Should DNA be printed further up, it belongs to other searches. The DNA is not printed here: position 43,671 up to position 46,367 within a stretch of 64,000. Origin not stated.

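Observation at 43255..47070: Fused cytochrome-b-like membrane domain and HdrD-like CCG Fe-S oxidoreductase, flanked by two poorly defined genes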

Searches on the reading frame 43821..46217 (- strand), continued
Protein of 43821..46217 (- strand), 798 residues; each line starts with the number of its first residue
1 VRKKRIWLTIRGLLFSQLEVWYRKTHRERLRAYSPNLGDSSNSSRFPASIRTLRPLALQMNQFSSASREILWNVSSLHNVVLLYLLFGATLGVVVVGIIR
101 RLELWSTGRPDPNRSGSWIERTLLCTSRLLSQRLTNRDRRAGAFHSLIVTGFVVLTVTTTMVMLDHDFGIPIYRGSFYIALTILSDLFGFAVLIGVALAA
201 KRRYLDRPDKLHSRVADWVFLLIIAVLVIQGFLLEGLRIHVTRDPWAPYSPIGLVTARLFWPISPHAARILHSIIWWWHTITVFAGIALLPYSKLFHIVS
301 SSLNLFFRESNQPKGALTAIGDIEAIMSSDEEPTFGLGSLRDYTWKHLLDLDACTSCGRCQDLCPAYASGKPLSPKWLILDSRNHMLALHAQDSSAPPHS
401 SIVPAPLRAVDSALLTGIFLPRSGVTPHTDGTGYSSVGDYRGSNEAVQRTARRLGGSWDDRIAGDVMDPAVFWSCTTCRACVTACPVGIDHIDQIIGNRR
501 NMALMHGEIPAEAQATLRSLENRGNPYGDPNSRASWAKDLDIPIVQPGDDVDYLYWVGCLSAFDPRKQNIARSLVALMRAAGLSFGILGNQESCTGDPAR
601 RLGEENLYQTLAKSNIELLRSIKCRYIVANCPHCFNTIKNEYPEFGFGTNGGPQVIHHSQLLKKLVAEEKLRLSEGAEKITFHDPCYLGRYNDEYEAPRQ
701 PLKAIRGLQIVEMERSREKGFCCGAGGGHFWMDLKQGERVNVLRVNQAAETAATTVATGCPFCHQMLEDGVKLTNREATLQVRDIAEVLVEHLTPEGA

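Call 27: find_encoding_contigs(protein=P0001, flank=10000, max_places=3)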
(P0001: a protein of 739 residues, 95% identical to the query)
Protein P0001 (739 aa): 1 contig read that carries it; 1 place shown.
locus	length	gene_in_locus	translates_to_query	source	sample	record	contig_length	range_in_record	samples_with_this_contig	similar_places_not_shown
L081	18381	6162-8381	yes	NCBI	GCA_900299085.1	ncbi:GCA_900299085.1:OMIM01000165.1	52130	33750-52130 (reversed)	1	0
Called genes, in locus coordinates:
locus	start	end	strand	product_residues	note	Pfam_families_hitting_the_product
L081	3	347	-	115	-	?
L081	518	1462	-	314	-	PF03279:Lip_A_acyltrans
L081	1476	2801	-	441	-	PF13742:tRNA_anti_2, PF01336:tRNA_anti-codon, PF02601:Exonuc_VII_L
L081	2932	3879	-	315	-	PF00882:Zn_dep_PLPC (weak)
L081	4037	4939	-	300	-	PF00892:EamA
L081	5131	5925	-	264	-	-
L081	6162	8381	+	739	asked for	PF02665:Nitrate_red_gam (weak), PF12838:Fer4_7 (faint), PF13183:Fer4_8 (faint), PF13534:Fer4_17 (faint), PF00037:Fer4 (faint), PF12797:Fer4_2 (weak), PF13187:Fer4_9 (faint), PF02754:CCG, +1 more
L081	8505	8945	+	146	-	-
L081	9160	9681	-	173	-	PF18291:HU-HIG (weak), PF00216:Bac_DNA_binding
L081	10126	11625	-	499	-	PF00361:Proton_antipo_M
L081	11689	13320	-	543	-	PF00361:Proton_antipo_M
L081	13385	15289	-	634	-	PF00662:Proton_antipo_N, PF00361:Proton_antipo_M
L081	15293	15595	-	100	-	PF00420:Oxidored_q2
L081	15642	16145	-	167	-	PF00499:Oxidored_q3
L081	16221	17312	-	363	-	PF00146:NADHdh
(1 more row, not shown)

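Call 28: find_encoding_contigs(protein=P0005, flank=10000, max_places=2)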
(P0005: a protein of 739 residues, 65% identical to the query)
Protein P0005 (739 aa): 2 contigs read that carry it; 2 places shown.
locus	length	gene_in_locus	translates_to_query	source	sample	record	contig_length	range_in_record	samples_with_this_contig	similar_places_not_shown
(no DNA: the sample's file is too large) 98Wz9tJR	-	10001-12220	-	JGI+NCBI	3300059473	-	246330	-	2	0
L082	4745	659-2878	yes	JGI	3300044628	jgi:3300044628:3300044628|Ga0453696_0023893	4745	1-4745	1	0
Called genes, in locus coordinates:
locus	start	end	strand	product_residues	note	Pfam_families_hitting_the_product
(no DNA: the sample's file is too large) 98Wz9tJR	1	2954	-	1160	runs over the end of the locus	PF02811:PHP, PF07733:DNA_pol3_alpha, PF17657:DNA_pol3_finger, PF12836:HHH_3 (weak), PF14579:HHH_6, PF01336:tRNA_anti-codon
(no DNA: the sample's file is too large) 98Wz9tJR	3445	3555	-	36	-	-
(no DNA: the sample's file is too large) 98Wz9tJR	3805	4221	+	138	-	PF07811:TadE (weak)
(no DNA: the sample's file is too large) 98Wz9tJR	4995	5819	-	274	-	-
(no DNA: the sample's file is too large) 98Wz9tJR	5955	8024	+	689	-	-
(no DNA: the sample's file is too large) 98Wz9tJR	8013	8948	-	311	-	PF00882:Zn_dep_PLPC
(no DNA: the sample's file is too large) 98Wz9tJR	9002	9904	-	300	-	-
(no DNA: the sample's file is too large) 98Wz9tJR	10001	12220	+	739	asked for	PF02665:Nitrate_red_gam (weak), PF12838:Fer4_7 (faint), PF13534:Fer4_17 (faint), PF00037:Fer4 (faint), PF12797:Fer4_2 (weak), PF13183:Fer4_8 (faint), PF13187:Fer4_9, PF02754:CCG, +2 more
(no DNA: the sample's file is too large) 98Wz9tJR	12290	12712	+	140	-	-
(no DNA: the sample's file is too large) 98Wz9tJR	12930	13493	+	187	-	PF09936:Methyltrn_RNA_4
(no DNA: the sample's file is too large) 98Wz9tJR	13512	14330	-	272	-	PF02673:BacA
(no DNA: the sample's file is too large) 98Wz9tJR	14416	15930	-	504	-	PF00390:malic, PF03949:Malic_M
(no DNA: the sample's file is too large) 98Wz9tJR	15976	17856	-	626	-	-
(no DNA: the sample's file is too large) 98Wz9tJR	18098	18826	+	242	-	-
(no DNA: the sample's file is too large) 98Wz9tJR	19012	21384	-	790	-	PF09371:Tex_N, PF22706:Tex_central_region, PF14639:YqgF, PF16921:Tex_YqgF, PF12836:HHH_3, PF17674:HHH_9, PF00575:S1, PF23459:S1_RRP5, +1 more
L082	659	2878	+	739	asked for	PF02665:Nitrate_red_gam (weak), PF12838:Fer4_7 (faint), PF13534:Fer4_17 (faint), PF00037:Fer4 (faint), PF12797:Fer4_2 (weak), PF13183:Fer4_8 (faint), PF13187:Fer4_9, PF02754:CCG, +2 more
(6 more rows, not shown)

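Call 31: find_encoding_contigs(protein=P0061, flank=10000, max_places=1)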
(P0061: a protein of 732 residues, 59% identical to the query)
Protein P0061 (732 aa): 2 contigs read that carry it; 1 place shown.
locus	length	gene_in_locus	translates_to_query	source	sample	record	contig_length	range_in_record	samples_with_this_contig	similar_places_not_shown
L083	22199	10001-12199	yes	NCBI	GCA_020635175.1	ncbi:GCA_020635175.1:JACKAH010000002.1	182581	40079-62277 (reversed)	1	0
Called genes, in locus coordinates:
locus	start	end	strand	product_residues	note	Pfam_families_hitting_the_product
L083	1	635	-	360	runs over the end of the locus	PF01594:AI-2E_transport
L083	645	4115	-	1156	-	PF02811:PHP, PF07733:DNA_pol3_alpha, PF17657:DNA_pol3_finger, PF12836:HHH_3 (faint), PF14579:HHH_6, PF01336:tRNA_anti-codon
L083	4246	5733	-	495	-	PF01970:TctA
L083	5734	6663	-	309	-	PF03401:TctC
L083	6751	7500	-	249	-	-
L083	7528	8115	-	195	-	-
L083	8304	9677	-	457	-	PF01595:CNNM, PF00571:CBS (weak), PF03471:CorC_HlyC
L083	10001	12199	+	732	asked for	PF02665:Nitrate_red_gam (weak), PF12838:Fer4_7 (faint), PF13534:Fer4_17 (faint), PF12797:Fer4_2 (weak), PF13187:Fer4_9, PF13237:Fer4_10, PF13183:Fer4_8 (weak), PF02754:CCG, +3 more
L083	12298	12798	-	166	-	PF00216:Bac_DNA_binding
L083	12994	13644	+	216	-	-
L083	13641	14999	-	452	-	PF00072:Response_reg, PF03331:LpxC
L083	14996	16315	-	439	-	PF00709:Adenylsucc_synt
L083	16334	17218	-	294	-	PF01509:TruB_N, PF16198:TruB_C_2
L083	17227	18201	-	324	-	PF01368:DHH, PF02272:DHHA1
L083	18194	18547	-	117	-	PF02033:RBFA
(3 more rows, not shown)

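Call 32: find_encoding_contigs(protein=P0063, flank=10000, max_places=1)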
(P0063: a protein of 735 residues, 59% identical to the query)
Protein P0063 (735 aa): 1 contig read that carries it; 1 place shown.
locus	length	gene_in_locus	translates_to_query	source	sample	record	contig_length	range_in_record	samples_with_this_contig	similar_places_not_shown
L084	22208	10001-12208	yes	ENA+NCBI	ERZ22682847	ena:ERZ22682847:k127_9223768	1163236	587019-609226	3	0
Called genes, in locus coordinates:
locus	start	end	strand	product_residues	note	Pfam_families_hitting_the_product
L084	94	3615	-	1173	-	PF02811:PHP, PF07733:DNA_pol3_alpha, PF17657:DNA_pol3_finger, PF14579:HHH_6, PF01336:tRNA_anti-codon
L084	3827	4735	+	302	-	PF00490:ALAD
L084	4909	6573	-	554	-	PF14398:ATPgrasp_YheCD (faint)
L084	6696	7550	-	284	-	-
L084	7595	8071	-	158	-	-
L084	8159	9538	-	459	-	PF01595:CNNM, PF00571:CBS (weak), PF03471:CorC_HlyC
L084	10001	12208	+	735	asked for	PF02665:Nitrate_red_gam (weak), PF12838:Fer4_7 (faint), PF13183:Fer4_8 (faint), PF13534:Fer4_17 (faint), PF12797:Fer4_2 (weak), PF13187:Fer4_9, PF13237:Fer4_10 (weak), PF02754:CCG, +1 more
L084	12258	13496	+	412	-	PF05977:MFS_3, PF07690:MFS_1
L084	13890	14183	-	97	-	-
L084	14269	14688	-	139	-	PF18291:HU-HIG (weak), PF00216:Bac_DNA_binding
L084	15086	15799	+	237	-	-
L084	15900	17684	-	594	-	PF08439:Peptidase_M3_N, PF01432:Peptidase_M3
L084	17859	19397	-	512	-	PF00361:Proton_antipo_M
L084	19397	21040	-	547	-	PF00361:Proton_antipo_M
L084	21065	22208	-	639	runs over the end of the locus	PF00662:Proton_antipo_N, PF00361:Proton_antipo_M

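Call 33: find_encoding_contigs(protein=P0040, flank=10000, max_places=1)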
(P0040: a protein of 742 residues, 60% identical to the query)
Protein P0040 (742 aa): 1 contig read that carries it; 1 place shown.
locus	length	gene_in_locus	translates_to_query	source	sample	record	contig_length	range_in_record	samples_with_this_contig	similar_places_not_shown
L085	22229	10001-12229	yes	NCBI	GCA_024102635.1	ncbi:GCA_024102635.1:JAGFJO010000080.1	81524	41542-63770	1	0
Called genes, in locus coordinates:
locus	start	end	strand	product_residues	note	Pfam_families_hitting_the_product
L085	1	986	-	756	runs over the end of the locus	PF00330:Aconitase, PF00694:Aconitase_C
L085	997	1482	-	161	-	PF04461:YajQ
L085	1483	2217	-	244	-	-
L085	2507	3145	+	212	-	PF18433:DUF5610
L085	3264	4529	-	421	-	PF00266:Aminotran_5, PF00155:Aminotran_1_2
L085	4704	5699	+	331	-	-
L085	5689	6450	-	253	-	PF07722:Peptidase_C26, PF00117:GATase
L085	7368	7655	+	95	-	-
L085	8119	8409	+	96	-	-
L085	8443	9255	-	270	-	-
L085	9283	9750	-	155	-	-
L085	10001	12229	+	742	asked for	PF02665:Nitrate_red_gam (weak), PF13484:Fer4_16 (faint), PF12838:Fer4_7 (faint), PF13183:Fer4_8 (faint), PF13534:Fer4_17 (faint), PF12797:Fer4_2 (weak), PF13187:Fer4_9, PF02754:CCG, +2 more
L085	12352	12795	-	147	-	PF00216:Bac_DNA_binding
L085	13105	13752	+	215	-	-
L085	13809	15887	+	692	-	-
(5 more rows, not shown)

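Call 37: search_protein_families(library=pfam, alignment_id=A1, max_evalue=0.00001)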
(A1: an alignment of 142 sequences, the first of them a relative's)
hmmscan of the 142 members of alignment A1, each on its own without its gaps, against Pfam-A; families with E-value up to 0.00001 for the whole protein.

A. member 1, L017:149-1135:+ (329 aa): 2 families
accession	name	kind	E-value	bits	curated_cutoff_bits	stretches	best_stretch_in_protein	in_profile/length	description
PF00766.25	ETF_alpha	-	1.8e-35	121.2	27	1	204-284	1-81/81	Electron transfer flavoprotein FAD-binding domain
PF01012.27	ETF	-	1.4e-25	90.6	26.7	1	8-184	2-180/181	Electron transfer flavoprotein domain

B. families by the number of members that match (of 142 scanned): 112 families (the first 25 are shown)
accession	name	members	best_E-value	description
PF01012.27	ETF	17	7.6e-45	Electron transfer flavoprotein domain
PF00766.25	ETF_alpha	15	7.1e-38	Electron transfer flavoprotein FAD-binding domain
PF01595.25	CNNM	10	3.8e-30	Cyclin M transmembrane N-terminal domain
PF03471.22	CorC_HlyC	10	1.2e-22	Transporter associated domain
PF00571.33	CBS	10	1.5e-16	CBS domain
PF00441.29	Acyl-CoA_dh_1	5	2.9e-41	Acyl-CoA dehydrogenase, C-terminal domain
PF02771.21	Acyl-CoA_dh_N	5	9.3e-29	Acyl-CoA dehydrogenase, N-terminal domain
PF02770.24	Acyl-CoA_dh_M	5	1.8e-27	Acyl-CoA dehydrogenase, middle domain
PF01555.25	N6_N4_Mtase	3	6.3e-46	DNA methylase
PF01040.23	UbiA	3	7.8e-22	UbiA prenyltransferase family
PF08028.16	Acyl-CoA_dh_2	3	3.2e-08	Acyl-CoA dehydrogenase, C-terminal domain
PF01121.26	CoaE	2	1.5e-61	Dephospho-CoA kinase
PF07690.21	MFS_1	2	1.7e-32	Major Facilitator Superfamily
PF00072.30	Response_reg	2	1.2e-31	Response regulator receiver domain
PF00005.33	ABC_tran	2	1.9e-31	ABC transporter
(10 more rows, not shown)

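Call 70: list_cluster_members(proteins=[P0001, window:43824-46040:-, window:6781-8415:-])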
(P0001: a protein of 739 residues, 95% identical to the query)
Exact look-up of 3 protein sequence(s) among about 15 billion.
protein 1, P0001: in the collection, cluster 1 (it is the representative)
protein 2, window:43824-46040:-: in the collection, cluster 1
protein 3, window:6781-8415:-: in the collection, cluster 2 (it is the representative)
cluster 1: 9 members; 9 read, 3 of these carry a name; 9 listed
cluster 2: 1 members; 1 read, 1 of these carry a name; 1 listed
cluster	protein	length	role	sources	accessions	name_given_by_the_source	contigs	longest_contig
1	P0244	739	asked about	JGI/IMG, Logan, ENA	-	Fe-S oxidoreductase/nitrate reductase gamma subunit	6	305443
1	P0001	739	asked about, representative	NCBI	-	-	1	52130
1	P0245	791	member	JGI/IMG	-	Fe-S oxidoreductase/nitrate reductase gamma subunit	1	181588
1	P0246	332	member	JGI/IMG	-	Fe-S oxidoreductase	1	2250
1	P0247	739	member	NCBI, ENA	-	-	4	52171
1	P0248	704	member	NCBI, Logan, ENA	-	-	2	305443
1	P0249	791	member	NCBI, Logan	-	-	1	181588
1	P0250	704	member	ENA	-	-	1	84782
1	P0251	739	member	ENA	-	-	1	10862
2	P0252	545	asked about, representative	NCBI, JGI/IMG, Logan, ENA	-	chaperonin GroEL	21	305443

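Call 71: search_protein_families(library=pfam, proteins=[L002:12188-13330:+, L004:12184-13326:+, L032:1157-2122:+, L051:8897-9862:+], max_evalue=1)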
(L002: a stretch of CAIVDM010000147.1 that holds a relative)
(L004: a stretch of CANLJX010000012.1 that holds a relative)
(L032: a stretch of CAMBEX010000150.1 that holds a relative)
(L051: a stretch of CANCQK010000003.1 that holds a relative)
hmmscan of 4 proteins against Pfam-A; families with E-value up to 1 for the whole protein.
L002:12188-13330:+ (381 aa): 4 families
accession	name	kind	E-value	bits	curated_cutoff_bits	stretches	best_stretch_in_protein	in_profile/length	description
PF00441.29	Acyl-CoA_dh_1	-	9.6e-40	136.6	22.4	1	231-379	1-149/150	Acyl-CoA dehydrogenase, C-terminal domain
PF02770.24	Acyl-CoA_dh_M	-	3.6e-27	94.8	33.3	1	124-219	1-97/97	Acyl-CoA dehydrogenase, middle domain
PF02771.21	Acyl-CoA_dh_N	-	2.5e-25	89.5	22.9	1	8-120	2-113/113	Acyl-CoA dehydrogenase, N-terminal domain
PF08028.16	Acyl-CoA_dh_2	-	1.4e-05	25.8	22.7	1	255-360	10-125/134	Acyl-CoA dehydrogenase, C-terminal domain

L004:12184-13326:+ (381 aa): 5 families
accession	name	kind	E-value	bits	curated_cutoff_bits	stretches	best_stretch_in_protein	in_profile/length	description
PF00441.29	Acyl-CoA_dh_1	-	3.6e-39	134.7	22.4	1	231-379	1-149/150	Acyl-CoA dehydrogenase, C-terminal domain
PF02771.21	Acyl-CoA_dh_N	-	3.6e-27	95.4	22.9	1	8-120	2-113/113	Acyl-CoA dehydrogenase, N-terminal domain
PF02770.24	Acyl-CoA_dh_M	-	5.4e-27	94.2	33.3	1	124-219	1-97/97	Acyl-CoA dehydrogenase, middle domain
PF08028.16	Acyl-CoA_dh_2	-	1.9e-05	25.4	22.7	1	255-360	10-125/134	Acyl-CoA dehydrogenase, C-terminal domain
PF14749.11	Acyl-CoA_ox_N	-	0.11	13.5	25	1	87-117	85-115/120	Acyl-coenzyme A oxidase N-terminal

L032:1157-2122:+ (322 aa): 2 families
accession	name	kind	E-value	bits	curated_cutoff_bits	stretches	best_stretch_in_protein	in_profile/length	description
PF01012.27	ETF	-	7.6e-45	153.4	26.7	1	4-176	1-178/181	Electron transfer flavoprotein domain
PF00766.25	ETF_alpha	-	2.1e-36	124.2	27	1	197-277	1-81/81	Electron transfer flavoprotein FAD-binding domain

L051:8897-9862:+ (322 aa): 2 families
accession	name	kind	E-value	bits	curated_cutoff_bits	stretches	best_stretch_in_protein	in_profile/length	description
PF01012.27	ETF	-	5.6e-41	140.8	26.7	1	4-177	1-179/181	Electron transfer flavoprotein domain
PF00766.25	ETF_alpha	-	5.8e-35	119.6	27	1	197-277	1-81/81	Electron transfer flavoprotein FAD-binding domain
